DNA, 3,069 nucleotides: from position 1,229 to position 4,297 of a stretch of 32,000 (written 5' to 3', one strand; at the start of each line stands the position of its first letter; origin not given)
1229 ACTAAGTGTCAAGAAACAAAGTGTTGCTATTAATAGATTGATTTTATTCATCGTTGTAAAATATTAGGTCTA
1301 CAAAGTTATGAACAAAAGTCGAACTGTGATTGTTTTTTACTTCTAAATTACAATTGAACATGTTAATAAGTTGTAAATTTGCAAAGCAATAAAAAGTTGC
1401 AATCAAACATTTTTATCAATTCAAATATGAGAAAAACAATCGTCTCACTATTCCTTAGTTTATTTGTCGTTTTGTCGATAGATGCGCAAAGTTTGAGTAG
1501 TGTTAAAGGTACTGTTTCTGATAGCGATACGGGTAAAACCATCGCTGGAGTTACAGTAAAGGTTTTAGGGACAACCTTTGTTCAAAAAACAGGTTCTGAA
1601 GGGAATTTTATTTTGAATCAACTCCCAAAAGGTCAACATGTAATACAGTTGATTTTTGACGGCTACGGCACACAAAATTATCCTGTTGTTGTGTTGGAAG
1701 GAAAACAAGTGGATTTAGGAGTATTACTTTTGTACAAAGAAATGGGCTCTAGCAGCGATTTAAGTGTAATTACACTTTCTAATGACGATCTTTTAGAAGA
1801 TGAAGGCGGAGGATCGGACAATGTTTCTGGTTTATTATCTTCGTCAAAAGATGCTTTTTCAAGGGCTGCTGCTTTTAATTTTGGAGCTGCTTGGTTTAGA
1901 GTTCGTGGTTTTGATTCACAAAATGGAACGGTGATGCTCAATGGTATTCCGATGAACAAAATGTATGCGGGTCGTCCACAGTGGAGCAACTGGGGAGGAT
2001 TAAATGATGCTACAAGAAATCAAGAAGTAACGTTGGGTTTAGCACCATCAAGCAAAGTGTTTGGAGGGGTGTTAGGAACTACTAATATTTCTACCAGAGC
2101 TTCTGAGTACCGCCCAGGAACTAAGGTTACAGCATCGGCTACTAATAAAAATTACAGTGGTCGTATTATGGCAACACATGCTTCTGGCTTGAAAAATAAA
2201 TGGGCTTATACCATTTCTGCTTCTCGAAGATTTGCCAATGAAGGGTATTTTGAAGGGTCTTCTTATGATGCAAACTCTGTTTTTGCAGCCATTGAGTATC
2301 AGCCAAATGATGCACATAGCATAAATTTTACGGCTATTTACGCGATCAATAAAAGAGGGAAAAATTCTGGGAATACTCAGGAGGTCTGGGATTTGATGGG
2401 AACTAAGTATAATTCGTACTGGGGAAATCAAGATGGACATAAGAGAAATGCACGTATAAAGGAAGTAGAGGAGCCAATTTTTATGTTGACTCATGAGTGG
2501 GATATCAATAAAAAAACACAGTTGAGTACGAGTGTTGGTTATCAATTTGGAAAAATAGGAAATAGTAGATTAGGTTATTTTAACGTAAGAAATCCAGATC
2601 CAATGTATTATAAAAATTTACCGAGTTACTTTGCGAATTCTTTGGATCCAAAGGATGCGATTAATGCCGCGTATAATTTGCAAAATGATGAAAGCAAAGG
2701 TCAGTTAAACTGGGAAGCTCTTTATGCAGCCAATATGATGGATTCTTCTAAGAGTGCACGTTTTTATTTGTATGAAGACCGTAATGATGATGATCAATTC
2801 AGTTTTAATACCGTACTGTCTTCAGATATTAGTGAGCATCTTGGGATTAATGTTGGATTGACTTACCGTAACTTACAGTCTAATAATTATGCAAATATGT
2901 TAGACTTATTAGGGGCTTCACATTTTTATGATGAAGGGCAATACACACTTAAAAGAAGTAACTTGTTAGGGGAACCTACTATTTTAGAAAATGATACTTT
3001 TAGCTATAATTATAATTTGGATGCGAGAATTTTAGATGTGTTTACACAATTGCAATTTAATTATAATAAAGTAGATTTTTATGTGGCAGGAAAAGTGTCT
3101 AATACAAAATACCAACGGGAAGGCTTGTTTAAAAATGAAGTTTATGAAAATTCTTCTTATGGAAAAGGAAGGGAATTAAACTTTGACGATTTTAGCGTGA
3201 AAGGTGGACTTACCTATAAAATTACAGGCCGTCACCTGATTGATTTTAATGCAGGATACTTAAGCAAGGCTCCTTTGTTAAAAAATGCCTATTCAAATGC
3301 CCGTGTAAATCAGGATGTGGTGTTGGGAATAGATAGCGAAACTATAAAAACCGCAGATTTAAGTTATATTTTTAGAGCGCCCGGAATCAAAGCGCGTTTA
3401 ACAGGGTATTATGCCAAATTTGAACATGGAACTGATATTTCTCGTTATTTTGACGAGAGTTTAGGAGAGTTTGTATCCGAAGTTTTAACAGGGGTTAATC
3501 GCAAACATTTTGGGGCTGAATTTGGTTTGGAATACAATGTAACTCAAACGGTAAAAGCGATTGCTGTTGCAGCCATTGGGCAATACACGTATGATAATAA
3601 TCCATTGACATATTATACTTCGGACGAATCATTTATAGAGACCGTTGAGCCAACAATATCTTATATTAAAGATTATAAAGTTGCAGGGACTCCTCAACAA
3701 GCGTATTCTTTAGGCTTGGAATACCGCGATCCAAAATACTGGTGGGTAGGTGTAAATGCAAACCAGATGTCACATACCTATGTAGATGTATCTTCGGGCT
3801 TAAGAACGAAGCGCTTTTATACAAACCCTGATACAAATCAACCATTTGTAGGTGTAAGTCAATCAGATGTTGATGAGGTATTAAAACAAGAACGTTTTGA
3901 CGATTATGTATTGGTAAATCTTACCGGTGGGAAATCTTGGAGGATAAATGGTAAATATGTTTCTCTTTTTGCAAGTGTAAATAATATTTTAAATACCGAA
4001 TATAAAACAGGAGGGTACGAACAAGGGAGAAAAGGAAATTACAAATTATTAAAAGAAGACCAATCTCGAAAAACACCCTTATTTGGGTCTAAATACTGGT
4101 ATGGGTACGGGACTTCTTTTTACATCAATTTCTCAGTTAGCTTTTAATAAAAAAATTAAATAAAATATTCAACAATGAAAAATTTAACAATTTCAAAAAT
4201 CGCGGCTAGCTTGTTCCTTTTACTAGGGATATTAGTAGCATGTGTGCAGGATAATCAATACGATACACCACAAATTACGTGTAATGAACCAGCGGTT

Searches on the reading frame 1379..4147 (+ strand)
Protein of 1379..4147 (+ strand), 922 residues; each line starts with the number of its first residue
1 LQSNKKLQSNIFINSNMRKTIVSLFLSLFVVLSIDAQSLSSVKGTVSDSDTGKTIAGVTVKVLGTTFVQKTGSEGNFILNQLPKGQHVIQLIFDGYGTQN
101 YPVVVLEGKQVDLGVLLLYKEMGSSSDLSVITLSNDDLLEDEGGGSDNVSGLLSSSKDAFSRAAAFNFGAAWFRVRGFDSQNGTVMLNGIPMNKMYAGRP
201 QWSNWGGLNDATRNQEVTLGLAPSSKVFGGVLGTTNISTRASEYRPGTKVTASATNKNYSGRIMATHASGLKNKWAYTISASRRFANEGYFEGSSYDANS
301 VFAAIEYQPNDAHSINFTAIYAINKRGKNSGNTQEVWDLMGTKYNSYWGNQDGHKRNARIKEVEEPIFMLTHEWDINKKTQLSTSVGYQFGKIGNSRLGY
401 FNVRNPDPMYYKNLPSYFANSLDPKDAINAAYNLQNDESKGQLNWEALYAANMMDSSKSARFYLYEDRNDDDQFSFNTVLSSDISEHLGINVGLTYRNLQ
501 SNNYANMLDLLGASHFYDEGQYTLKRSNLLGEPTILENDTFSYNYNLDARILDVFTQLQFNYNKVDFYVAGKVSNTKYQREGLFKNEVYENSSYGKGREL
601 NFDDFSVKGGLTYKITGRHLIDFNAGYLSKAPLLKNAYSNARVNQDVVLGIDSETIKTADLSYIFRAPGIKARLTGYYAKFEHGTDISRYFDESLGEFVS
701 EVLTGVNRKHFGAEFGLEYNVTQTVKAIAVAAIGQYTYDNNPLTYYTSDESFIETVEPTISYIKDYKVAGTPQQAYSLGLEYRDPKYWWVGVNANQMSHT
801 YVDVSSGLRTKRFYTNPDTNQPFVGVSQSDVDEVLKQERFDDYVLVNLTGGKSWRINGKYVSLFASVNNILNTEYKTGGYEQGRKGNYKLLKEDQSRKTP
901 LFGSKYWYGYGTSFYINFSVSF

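Call 5: search_protein_families(library=pfam, proteins=[window:1379-4147:+], max_evalue=0.1)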
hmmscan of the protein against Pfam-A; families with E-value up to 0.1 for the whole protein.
window:1379-4147:+ (922 aa): 3 families
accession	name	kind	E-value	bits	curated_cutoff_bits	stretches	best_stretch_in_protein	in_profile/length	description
PF13715.12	CarbopepD_reg_2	-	2e-11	44.2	32.2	1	42-117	1-76/88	CarboxypepD_reg-like domain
PF13620.12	CarboxypepD_reg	-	7.4e-11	42.7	32.3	1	41-113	1-77/82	Carboxypeptidase regulatory-like domain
PF07715.20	Plug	-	0.00047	21.1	23.9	1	139-203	17-78/107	TonB-dependent Receptor Plug Domain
